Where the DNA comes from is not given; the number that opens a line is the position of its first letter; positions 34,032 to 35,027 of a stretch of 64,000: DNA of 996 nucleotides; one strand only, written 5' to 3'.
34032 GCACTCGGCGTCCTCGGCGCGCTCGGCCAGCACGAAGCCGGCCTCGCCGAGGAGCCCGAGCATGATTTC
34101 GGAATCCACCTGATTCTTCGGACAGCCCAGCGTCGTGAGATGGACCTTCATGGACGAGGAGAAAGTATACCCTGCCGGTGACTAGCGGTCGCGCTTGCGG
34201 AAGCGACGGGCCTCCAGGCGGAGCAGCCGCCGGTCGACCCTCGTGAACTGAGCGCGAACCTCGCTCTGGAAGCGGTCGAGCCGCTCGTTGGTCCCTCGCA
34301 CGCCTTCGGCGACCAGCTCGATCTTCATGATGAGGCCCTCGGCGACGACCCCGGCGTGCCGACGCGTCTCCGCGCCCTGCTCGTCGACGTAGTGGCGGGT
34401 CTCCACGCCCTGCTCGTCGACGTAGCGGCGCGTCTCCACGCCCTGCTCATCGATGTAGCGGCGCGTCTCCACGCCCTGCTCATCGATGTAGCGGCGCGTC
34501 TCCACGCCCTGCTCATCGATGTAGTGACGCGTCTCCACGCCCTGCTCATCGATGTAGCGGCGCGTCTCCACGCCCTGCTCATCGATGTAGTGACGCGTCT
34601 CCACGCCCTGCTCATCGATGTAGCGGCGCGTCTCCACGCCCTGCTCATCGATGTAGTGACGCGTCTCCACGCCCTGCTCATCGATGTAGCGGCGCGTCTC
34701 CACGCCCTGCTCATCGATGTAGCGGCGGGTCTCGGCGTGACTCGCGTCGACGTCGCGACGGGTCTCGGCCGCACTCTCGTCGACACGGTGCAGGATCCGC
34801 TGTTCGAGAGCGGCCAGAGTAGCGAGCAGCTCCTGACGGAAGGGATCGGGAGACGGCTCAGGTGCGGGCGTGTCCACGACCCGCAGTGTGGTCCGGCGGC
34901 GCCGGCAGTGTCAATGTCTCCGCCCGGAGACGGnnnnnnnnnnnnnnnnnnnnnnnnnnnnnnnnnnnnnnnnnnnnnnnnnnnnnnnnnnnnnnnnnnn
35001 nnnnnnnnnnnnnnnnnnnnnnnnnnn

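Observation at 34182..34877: Gene built from about 12 near-identical 33-bp tandem repeats encoding an 11-residue repeat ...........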

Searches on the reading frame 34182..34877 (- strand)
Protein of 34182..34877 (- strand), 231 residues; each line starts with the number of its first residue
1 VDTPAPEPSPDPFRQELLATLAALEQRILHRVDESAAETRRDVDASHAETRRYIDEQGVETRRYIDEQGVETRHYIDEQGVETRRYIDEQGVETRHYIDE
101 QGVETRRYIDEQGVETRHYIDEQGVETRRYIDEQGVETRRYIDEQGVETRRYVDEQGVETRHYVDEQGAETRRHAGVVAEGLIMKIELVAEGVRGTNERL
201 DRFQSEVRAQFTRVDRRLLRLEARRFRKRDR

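Call 4: search_protein_families(library=pfam, proteins=[window:34182-34877:-], max_evalue=10)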
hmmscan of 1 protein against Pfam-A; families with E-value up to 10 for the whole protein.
window:34182-34877:- (231 aa): 3 families
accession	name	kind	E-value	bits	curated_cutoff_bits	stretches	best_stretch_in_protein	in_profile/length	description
PF21771.2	CFAP58_CC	-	0.001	18.6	27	1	154-181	200-227/306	CFAP58 central coiled coil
PF18580.7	HTH_SUN2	-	0.0041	17.8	30.4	1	19-49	3-33/58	SUN2 helix-turn-helix domain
PF16999.10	V-ATPase_G_2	-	2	9.5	28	1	16-61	5-50/104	Vacuolar (H+)-ATPase G subunit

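Call 5: search_protein_families(library=ncbifam, proteins=[window:34182-34877:-], max_evalue=10)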
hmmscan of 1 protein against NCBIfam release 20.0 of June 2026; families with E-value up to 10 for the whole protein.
window:34182-34877:- (231 aa): 2 families
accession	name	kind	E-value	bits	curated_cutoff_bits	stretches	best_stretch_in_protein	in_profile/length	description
NF007506.1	PRK10101.1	equivalog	4.3e-08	33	165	2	87-189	49-149/151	curli minor subunit CsgB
NF043044.1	T4SS_Ceg14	equivalog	0.00071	18.1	950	2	104-173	1-70/659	Dot/Icm T4SS effector Ceg14/sidL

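Call 6: search_solved_structures(query=window:34182-34877:-, max_evalue=10)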
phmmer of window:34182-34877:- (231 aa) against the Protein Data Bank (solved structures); distinct sequences matched with E-value up to 10: 1.
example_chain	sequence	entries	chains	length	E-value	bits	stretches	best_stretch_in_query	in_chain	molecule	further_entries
6nxi_A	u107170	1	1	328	0.27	14.1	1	79-169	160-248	FAD:protein FMN transferase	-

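Call 7: find_homologous_proteins(query=window:34182-34877:-, max_evalue=0.001)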
Query window:34182-34877:- (231 aa): 52 proteins with E <= 0.001 among 8000 candidates.
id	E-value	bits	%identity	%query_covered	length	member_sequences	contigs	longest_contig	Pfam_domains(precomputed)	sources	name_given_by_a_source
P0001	4.4e-46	175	47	97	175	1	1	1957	PF01442.24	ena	-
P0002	5.7e-43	165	39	100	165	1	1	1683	-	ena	-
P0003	7.2e-43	165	41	99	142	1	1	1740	-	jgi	jgi:hypothetical protein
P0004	1.5e-39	154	50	57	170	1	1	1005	-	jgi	jgi:hypothetical protein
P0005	2.4e-32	130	55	59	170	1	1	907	-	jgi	jgi:hypothetical protein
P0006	1.6e-19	88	48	51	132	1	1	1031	-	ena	-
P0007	1.7e-19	88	49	40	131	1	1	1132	-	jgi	jgi:hypothetical protein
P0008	2.9e-19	88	52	43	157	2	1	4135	-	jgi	jgi:hypothetical protein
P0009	1.1e-18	86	42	56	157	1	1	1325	-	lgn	-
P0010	2.6e-18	85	49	55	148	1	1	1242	-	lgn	-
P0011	2.9e-16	78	42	55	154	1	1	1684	-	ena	-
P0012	1.1e-13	69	47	40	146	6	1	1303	-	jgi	jgi:hypothetical protein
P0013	2.0e-13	69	37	58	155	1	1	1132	PF01442.24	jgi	jgi:hypothetical protein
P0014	2.6e-13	68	56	31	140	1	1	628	-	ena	-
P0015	3.6e-13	68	41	62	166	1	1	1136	PF01442.24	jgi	jgi:hypothetical protein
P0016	3.7e-13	68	40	51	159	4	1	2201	PF01442.24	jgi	jgi:phenylalanyl-tRNA synthetase alpha subunit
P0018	5.4e-12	64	38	51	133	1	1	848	PF01442.24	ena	-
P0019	2.0e-11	62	34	58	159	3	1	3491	PF01442.24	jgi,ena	-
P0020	2.2e-11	62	45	41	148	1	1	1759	PF01442.24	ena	-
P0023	3.5e-11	61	41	48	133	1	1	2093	PF01442.24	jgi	jgi:hypothetical protein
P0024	5.3e-11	61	34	65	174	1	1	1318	PF01442.24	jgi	-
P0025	7.4e-11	60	36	58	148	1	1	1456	PF01442.24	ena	-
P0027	1.8e-10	59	44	46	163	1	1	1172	PF01442.24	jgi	jgi:DNA anti-recombination protein RmuC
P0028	3.1e-10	58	34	65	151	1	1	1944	PF12732.13,PF01442.24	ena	-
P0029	4.8e-10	58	34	63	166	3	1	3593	PF01442.24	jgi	jgi:glutamate-1-semialdehyde aminotransferase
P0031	7.2e-10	57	38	48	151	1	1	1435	PF01442.24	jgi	-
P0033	8.8e-10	57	34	67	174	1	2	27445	PF01442.24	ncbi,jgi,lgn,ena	-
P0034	9.2e-10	57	48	38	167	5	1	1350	PF01442.24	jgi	jgi:hypothetical protein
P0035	1.8e-9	56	45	41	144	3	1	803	PF01442.24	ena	-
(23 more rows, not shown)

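Call 10: find_encoding_contigs(protein=window:34182-34877:-, flank=8000, max_places=6)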
Protein window:34182-34877:- (231 aa): no gene with exactly this product is on record in the collection.

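Call 14: find_encoding_contigs(protein=P0001, flank=5000, max_places=3)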
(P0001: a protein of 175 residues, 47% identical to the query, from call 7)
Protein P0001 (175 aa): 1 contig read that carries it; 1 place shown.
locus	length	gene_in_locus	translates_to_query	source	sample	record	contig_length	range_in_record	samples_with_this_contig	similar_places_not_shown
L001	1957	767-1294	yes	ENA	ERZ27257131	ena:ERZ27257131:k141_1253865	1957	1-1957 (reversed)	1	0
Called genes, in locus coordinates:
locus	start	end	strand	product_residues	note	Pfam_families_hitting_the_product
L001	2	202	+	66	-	?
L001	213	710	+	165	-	PF04461:YajQ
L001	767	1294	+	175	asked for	PF01442:Apolipoprotein (weak)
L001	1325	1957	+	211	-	?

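Call 15: find_encoding_contigs(protein=P0003, flank=5000, max_places=3)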
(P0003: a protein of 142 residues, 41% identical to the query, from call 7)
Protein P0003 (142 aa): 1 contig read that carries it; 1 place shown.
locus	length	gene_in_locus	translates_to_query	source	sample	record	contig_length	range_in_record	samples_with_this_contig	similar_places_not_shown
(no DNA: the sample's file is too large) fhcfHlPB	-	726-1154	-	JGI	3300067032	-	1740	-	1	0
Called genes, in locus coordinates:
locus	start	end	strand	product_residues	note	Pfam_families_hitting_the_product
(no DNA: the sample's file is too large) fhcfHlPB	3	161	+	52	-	?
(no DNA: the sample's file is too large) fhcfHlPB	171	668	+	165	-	PF04461:YajQ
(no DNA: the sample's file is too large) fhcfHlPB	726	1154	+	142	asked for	-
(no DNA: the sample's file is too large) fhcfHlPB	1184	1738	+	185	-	?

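Call 16: find_encoding_contigs(protein=P0033, flank=8000, max_places=3)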
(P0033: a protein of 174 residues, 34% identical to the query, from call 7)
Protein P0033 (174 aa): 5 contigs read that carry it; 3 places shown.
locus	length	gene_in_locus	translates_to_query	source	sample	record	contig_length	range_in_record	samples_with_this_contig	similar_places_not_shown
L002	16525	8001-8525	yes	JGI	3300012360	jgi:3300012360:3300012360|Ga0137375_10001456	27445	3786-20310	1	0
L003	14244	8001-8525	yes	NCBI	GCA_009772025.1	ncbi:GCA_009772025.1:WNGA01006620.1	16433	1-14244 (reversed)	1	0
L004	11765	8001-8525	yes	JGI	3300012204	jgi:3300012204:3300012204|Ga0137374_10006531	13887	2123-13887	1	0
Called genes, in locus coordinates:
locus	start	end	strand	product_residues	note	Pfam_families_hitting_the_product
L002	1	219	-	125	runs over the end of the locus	-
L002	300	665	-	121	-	PF00903:Glyoxalase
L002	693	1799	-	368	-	PF05494:MlaC, PF05036:SPOR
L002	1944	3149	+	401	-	PF02515:CoA_transf_3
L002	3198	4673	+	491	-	PF11074:DUF2779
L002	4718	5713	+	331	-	PF04909:Amidohydro_2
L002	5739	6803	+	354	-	PF00296:Bac_luciferase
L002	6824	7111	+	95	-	PF07045:DUF1330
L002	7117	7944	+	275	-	PF05721:PhyH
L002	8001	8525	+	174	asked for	PF01442:Apolipoprotein (weak)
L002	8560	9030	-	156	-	PF07719:TPR_2 (faint), PF13174:TPR_6 (faint), PF14559:TPR_19 (faint), PF13431:TPR_17 (faint), PF00515:TPR_1 (faint), PF13424:TPR_12 (weak), PF13432:TPR_16 (weak)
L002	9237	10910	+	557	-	PF01229:Glyco_hydro_39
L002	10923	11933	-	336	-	PF00296:Bac_luciferase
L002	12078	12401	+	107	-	PF14561:TPR_20 (faint), PF07719:TPR_2 (faint), PF14559:TPR_19 (weak), PF03704:BTAD (weak), PF13432:TPR_16, PF13424:TPR_12 (weak), PF13414:TPR_11, PF14559:TPR_19, +6 more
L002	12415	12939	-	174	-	-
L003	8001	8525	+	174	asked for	PF01442:Apolipoprotein (weak)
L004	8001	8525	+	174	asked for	PF01442:Apolipoprotein (weak)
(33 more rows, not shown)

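Call 33: search_protein_families(library=pfam, alignment_id=A3, max_evalue=0.01)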
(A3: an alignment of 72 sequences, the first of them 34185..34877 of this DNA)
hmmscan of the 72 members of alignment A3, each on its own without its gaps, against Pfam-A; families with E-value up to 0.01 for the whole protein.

A. member 1, window:34185-34877:- (231 aa): 2 families
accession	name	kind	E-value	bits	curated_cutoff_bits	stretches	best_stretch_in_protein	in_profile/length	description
PF21771.2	CFAP58_CC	-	0.001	18.6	27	0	154-181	200-227/306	CFAP58 central coiled coil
PF18580.7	HTH_SUN2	-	0.0041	17.8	30.4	0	19-49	3-33/58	SUN2 helix-turn-helix domain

B. families by the number of members that match (of 72 scanned): 52 families (the first 25 are shown)
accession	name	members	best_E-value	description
PF01442.23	Apolipoprotein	34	6.4e-10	Apolipoprotein A1/A4/E domain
PF04513.17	Baculo_PEP_C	9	8.5e-06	Baculovirus polyhedron envelope protein, PEP, C terminus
PF07889.17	DUF1664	8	0.00027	Protein of unknown function (DUF1664)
PF23991.1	DUF7310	6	1.2e-09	Coiled-coil region of unknown function (DUF7310)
PF02601.20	Exonuc_VII_L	5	3.2e-06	Exonuclease VII, large subunit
PF10779.14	XhlA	3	5.4e-06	Haemolysin XhlA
PF01519.22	DUF16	3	2.5e-05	Protein of unknown function DUF16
PF07798.16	CCDC90-like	3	0.00094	Coiled-coil domain-containing protein 90-like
PF07464.16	ApoLp-III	2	0.00011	Apolipophorin-III precursor (apoLp-III)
PF05531.17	NPV_P10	2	0.00016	Nucleopolyhedrovirus P10 protein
PF06419.17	COG6_N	2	0.00017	Conserved oligomeric complex COG6, N-terminal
PF19111.5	DUF5798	2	0.00044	Family of unknown function (DUF5798)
PF04799.18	Fzo_mitofusin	2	0.0012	fzo-like conserved region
PF07902.16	Gp58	2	0.0014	gp58-like protein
PF12732.12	YtxH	2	0.0015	YtxH-like protein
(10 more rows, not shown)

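Call 34: search_protein_families(library=pfam, proteins=[P0016, P0019, P0029, P0033, P0001], max_evalue=0.001)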
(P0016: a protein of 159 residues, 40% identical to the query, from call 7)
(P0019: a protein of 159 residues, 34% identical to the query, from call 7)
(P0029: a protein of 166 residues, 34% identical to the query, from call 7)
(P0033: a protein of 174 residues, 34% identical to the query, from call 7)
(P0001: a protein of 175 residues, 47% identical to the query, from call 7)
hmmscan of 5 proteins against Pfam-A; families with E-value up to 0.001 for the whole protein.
P0016 (159 aa): 3 families
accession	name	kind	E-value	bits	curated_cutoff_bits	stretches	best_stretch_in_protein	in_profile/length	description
PF01442.23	Apolipoprotein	-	6.8e-08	32.9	90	1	8-145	33-174/190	Apolipoprotein A1/A4/E domain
PF04513.17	Baculo_PEP_C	-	8.5e-05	23.1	38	0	8-44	52-88/140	Baculovirus polyhedron envelope protein, PEP, C terminus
PF07464.16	ApoLp-III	-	0.00011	22.7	36.3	0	7-81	53-126/146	Apolipophorin-III precursor (apoLp-III)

P0019 (159 aa): 1 family
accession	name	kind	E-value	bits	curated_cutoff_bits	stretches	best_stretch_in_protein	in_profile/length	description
PF01442.23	Apolipoprotein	-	5.3e-06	26.7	90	1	16-120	81-181/190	Apolipoprotein A1/A4/E domain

P0029 (166 aa): 3 families
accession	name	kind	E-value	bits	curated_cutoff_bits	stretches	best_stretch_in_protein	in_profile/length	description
PF01442.23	Apolipoprotein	-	1.2e-11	45.1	90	1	16-136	26-147/190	Apolipoprotein A1/A4/E domain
PF07798.16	CCDC90-like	-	0.00015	22.1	33.5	0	30-103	53-126/175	Coiled-coil domain-containing protein 90-like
PF04799.18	Fzo_mitofusin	-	0.00031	20.7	27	0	49-95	94-141/161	fzo-like conserved region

P0033 (174 aa): 1 family
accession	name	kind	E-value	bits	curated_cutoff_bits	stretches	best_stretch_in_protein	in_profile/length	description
PF01442.23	Apolipoprotein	-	3.9e-07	30.4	90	1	4-121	37-154/190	Apolipoprotein A1/A4/E domain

P0001 (175 aa): 1 family
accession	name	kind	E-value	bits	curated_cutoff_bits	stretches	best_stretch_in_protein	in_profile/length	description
PF01442.23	Apolipoprotein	-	6.1e-06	26.5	90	1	34-149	12-128/190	Apolipoprotein A1/A4/E domain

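Call 37: predict_structure(alignment_id=A3)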
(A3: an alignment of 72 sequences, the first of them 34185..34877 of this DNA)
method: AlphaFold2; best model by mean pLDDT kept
length: 231 residues; sequences in the alignment: 72
mean_pLDDT: 88.1   pTM: 0.41
mean pLDDT of the five models: 88.1, 87.0, 86.7, 83.9, 79.2
residues with pLDDT >= 90: 161; 70-90: 45; 50-70: 19; < 50: 6
segments of 3 or more residues with pLDDT < 50: 90-93
pLDDT, mean of each block of 10 residues (from residue 1): 68 92 96 95 94 94 88 74 55 59 87 93 95 95 96 97 97 95 96 96 96 93 78 52
secondary structure, 60 per line:
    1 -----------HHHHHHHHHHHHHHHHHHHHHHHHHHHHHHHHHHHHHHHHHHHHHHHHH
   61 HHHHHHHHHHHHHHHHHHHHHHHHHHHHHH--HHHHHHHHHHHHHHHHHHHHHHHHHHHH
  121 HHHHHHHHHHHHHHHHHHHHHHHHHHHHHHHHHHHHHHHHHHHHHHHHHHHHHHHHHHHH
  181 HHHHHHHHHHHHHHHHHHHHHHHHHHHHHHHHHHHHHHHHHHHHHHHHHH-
elements in order: H12-90 H93-230

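Call 41: fold_search(model_id=the predicted structure, library=pdb)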
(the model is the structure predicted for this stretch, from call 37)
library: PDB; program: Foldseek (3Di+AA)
matches with E <= 10: 1; with E <= 0.001: 0
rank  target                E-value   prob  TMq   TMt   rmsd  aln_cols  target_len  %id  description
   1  9cpc_1X               4.7e+00  0.06  0.31  0.27  74.7       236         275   17  Atomic model of porcine brain ventricles cilia doublet microtubule (48-nm periodicity) (released 2024-10-23)

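Call 42: find_encoding_contigs(protein=P0002, flank=3000, max_places=3)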
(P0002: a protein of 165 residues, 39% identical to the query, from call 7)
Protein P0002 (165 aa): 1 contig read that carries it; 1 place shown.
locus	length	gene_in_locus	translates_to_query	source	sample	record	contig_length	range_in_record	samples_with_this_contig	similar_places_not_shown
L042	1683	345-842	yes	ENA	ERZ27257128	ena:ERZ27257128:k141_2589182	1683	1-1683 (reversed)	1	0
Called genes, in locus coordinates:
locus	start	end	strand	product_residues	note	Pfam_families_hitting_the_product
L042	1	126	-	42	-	?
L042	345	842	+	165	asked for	-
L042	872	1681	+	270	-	?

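Call 44: find_encoding_contigs(protein=P0004, flank=3000, max_places=3)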
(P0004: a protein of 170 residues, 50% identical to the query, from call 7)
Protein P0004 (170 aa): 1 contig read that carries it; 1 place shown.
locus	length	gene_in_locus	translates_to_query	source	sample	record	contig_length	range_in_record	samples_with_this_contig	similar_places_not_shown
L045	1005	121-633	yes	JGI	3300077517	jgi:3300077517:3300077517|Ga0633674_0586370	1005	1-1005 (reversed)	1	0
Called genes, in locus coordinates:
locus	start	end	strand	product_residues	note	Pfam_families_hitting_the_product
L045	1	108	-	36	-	?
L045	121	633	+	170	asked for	-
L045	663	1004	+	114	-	?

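Call 47: search_protein_families(library=phrogs, proteins=[window:34185-34877:-, P0003, P0008, P0012], max_evalue=0.01)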
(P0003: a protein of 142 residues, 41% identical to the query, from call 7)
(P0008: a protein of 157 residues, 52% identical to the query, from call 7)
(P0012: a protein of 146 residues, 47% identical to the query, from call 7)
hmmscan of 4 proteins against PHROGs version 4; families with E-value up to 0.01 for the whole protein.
window:34185-34877:- (231 aa): 7 families
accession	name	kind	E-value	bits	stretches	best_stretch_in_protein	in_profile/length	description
phrog_23791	-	unknown function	1.6e-05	26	0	156-184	43-72/124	-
phrog_21001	-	unknown function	0.00045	21.2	0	36-77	45-87/139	-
phrog_1317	-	unknown function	0.0011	19.9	0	95-101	125-131/162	-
phrog_9288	-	unknown function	0.0011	19.7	0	37-72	126-179/234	-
phrog_28509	-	unknown function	0.0013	20.1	0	142-209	26-91/147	-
phrog_31836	-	unknown function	0.0025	18.9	0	74-86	30-42/51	-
phrog_32891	-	unknown function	0.0026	19.2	0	44-93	29-78/89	-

P0003 (142 aa): 0 families

P0008 (157 aa): 0 families

P0012 (146 aa): 1 family
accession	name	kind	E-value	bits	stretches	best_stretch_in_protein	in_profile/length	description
phrog_32264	-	unknown function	0.00038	21.4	1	101-139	13-48/68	-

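Call 48: search_protein_families(library=padloc, proteins=[window:34185-34877:-, P0003, P0008, P0012], max_evalue=0.01)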
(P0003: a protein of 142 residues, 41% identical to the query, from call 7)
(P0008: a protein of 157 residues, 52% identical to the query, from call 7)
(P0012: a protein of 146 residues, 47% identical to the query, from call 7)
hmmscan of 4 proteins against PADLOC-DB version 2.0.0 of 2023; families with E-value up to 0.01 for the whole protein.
window:34185-34877:- (231 aa): 0 families

P0003 (142 aa): 0 families

P0008 (157 aa): 3 families
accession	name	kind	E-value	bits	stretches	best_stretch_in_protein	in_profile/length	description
PDLC00640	ZorA2|ZorA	-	1.6e-05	21.8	1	4-153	359-516/590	MotA/ExbB/TolQ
PDLC00637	ZorA2|ZorA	-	0.0034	14.2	1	17-110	281-378/420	MotA/ExbB/TolQ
PDLC00638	ZorA2|ZorA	-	0.0075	13.1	1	5-143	341-476/545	MotA/ExbB/TolQ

P0012 (146 aa): 1 family
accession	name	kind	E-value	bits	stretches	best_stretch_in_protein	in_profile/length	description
PDLC02709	PbeC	-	0.0042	13.7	1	24-144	349-465/661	PbeC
